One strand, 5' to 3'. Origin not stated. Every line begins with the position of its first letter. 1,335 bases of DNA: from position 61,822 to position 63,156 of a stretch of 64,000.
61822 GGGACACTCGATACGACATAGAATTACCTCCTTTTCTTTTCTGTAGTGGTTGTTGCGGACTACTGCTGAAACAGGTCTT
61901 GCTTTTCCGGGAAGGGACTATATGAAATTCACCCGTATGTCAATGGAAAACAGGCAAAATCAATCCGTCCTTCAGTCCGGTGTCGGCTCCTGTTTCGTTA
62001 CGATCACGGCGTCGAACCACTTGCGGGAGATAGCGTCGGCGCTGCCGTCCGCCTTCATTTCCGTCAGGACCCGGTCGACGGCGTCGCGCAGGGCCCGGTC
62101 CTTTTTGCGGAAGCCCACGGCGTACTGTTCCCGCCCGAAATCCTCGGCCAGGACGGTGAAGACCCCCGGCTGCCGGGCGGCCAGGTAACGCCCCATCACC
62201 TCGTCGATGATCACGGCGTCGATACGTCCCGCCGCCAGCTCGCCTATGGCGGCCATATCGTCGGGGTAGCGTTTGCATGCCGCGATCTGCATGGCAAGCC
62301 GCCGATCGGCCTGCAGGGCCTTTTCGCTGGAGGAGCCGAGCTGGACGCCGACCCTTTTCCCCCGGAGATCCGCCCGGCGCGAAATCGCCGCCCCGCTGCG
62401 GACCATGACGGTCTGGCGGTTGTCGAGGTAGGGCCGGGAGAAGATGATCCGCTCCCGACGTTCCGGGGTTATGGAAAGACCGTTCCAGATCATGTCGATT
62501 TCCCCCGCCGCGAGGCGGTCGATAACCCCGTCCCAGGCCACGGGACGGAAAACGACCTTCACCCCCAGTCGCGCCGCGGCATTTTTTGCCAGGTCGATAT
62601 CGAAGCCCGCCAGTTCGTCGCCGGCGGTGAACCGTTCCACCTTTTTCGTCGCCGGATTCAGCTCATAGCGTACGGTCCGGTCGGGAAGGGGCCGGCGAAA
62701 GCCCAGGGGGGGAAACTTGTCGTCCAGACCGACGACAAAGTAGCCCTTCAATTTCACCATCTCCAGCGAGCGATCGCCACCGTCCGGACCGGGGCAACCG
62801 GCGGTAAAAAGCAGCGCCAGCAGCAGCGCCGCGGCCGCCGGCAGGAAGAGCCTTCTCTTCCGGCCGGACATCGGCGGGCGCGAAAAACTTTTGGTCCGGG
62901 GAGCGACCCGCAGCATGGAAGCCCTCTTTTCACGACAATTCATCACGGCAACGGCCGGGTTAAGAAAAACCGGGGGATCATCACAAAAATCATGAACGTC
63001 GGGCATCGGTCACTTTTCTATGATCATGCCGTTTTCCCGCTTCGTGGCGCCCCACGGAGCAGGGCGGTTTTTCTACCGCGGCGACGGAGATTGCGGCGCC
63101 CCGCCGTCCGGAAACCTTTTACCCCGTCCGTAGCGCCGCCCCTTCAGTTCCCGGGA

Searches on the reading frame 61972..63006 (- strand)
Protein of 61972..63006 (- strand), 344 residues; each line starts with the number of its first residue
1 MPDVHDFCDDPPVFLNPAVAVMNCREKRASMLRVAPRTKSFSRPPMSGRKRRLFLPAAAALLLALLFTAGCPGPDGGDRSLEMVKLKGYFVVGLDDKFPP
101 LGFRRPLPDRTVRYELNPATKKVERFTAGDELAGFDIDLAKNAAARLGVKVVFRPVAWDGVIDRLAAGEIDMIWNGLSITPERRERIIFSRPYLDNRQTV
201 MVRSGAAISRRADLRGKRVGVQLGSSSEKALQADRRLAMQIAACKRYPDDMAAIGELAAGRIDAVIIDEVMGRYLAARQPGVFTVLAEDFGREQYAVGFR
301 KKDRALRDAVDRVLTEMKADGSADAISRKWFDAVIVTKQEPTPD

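Call 83: search_protein_families(library=pfam, proteins=[window:61972-63006:-], max_evalue=0.000001)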
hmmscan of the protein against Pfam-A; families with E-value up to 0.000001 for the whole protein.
window:61972-63006:- (344 aa): 3 families
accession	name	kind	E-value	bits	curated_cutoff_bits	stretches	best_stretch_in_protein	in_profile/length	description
PF00497.25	SBP_bac_3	-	7.8e-37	126.4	26.4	1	128-332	17-131/132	Bacterial extracellular solute-binding proteins, family 3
PF10613.14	Lig_chan-Glu_bd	-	4.7e-08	33.6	30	1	134-203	44-112/115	Ligated ion channel L-glutamate- and glycine-binding site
PF12974.12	Phosphonate-bd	-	4.2e-07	30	27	0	144-330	24-230/242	ABC transporter, phosphonate, periplasmic substrate-binding protein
